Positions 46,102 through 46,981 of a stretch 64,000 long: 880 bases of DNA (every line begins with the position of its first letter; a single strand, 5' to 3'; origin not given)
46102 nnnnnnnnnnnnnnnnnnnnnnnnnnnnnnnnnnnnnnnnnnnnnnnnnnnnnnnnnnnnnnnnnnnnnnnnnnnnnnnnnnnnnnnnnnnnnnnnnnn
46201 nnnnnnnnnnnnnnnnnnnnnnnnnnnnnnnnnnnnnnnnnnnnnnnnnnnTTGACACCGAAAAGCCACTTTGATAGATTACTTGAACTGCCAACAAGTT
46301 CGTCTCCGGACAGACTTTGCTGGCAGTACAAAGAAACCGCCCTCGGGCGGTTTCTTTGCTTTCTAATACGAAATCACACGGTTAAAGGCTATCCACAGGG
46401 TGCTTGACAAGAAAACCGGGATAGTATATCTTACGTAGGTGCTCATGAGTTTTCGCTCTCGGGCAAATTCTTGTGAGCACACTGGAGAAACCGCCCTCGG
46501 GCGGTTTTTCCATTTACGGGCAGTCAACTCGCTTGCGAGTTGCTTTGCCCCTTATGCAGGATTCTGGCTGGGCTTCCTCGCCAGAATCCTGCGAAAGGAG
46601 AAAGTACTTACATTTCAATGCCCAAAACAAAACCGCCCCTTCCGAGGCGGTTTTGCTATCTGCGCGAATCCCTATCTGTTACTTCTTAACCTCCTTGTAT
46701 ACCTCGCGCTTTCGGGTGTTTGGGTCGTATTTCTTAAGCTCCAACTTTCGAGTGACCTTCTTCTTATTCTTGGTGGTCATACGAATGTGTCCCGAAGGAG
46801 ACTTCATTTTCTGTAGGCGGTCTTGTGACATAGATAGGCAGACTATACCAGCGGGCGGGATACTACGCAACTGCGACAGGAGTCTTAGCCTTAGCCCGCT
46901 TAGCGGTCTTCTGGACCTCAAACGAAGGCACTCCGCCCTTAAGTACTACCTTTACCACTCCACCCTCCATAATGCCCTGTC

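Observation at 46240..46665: Two tandem promoter-to-terminator small-RNA candidates sharing an identical terminator hairpin, plus a third hairpin copy serving rpmG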

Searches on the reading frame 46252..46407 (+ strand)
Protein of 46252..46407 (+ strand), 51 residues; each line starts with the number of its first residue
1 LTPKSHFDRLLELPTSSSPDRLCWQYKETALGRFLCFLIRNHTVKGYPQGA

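Call 71: search_protein_families(library=pfam, proteins=[window:46252-46407:+], max_evalue=0.01)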
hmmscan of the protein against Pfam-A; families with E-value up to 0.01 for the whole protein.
window:46252-46407:+ (51 aa): 0 families

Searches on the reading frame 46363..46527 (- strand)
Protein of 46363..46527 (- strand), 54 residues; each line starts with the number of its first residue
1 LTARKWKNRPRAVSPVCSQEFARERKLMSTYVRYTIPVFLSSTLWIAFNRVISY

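Call 71: search_protein_families(library=pfam, proteins=[window:46363-46527:-], max_evalue=0.01)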
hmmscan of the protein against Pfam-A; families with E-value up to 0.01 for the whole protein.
window:46363-46527:- (54 aa): 0 families

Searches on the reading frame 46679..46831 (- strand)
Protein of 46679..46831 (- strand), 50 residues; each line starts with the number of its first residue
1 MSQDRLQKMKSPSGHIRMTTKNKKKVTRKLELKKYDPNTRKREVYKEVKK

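Call 12: search_protein_families(library=pfam, proteins=[window:46679-46831:-])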
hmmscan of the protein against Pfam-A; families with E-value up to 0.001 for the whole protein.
window:46679-46831:- (50 aa): 1 family
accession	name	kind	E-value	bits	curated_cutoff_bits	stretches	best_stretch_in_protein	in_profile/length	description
PF00471.26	Ribosomal_L33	-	3.6e-08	34.1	25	1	18-49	16-47/47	Ribosomal protein L33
